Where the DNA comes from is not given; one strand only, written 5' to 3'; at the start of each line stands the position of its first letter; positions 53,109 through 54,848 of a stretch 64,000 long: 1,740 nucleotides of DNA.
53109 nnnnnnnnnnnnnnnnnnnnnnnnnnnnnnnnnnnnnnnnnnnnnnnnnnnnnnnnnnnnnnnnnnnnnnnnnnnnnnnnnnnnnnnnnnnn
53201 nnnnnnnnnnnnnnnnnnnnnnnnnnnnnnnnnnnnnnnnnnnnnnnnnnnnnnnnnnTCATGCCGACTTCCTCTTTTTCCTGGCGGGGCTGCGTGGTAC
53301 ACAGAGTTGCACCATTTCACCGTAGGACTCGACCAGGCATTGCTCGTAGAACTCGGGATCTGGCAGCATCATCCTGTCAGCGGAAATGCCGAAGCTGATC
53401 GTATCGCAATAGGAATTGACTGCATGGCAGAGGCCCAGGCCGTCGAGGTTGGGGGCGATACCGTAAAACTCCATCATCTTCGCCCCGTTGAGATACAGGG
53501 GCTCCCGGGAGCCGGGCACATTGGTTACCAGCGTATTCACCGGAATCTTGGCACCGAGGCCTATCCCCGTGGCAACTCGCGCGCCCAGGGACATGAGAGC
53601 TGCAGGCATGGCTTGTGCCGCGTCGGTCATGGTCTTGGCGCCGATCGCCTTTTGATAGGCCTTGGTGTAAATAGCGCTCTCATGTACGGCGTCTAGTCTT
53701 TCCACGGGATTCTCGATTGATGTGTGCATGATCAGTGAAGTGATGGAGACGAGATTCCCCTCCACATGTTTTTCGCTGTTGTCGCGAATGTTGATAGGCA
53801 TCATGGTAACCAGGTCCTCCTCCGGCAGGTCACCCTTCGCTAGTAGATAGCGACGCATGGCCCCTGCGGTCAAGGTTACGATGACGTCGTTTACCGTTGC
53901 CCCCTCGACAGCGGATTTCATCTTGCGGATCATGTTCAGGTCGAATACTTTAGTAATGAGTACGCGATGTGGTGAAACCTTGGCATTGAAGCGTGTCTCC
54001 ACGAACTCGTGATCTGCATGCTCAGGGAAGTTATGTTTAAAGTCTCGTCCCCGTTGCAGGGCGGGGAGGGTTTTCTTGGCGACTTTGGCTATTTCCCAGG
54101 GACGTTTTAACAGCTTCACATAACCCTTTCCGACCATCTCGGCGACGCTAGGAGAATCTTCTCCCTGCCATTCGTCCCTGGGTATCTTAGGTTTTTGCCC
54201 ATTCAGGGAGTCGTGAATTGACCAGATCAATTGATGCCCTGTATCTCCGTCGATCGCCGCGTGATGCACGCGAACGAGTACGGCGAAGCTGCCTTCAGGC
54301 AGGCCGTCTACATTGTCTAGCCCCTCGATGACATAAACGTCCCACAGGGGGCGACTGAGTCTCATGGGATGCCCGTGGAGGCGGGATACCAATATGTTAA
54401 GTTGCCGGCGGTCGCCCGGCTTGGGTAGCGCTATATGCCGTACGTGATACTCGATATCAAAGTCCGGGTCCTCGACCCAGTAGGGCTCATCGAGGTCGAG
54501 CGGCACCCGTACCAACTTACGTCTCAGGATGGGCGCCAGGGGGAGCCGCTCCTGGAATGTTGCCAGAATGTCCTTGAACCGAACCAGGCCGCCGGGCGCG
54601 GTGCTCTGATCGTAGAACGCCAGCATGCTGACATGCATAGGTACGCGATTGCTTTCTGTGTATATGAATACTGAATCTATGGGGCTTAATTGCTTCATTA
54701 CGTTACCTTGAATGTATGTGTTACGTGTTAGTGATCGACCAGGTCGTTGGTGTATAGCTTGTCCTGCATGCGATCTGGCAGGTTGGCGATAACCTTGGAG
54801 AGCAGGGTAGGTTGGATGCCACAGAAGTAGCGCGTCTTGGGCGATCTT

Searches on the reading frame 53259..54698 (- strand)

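Call 18: search_protein_families(library=pfam, proteins=[window:53259-54698:-], max_evalue=0.00001)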
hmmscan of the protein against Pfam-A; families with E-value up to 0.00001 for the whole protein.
window:53259-54698:- (479 aa): 2 families
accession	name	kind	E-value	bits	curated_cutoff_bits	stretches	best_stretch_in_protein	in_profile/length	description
PF03007.21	WS_DGAT_cat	-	5.4e-59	200.6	23.6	1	4-273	1-263/263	Wax ester synthase/diacylglycerol acyltransferase catalytic domain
PF06974.18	WS_DGAT_C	-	3.7e-25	89.1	20.7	1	314-462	2-144/145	WS/DGAT C-terminal domain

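Call 41: search_protein_families(library=ncbifam, proteins=[window:53259-54698:-], max_evalue=1e-15)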
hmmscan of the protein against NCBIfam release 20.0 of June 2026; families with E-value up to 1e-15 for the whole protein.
window:53259-54698:- (479 aa): 1 family
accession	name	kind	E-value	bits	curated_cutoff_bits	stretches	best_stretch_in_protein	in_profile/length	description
TIGR02946.1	acyl_WS_DGAT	subfamily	3.3e-117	392.2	309.95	1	4-465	1-452/453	wax ester/triacylglycerol synthase family O-acyltransferase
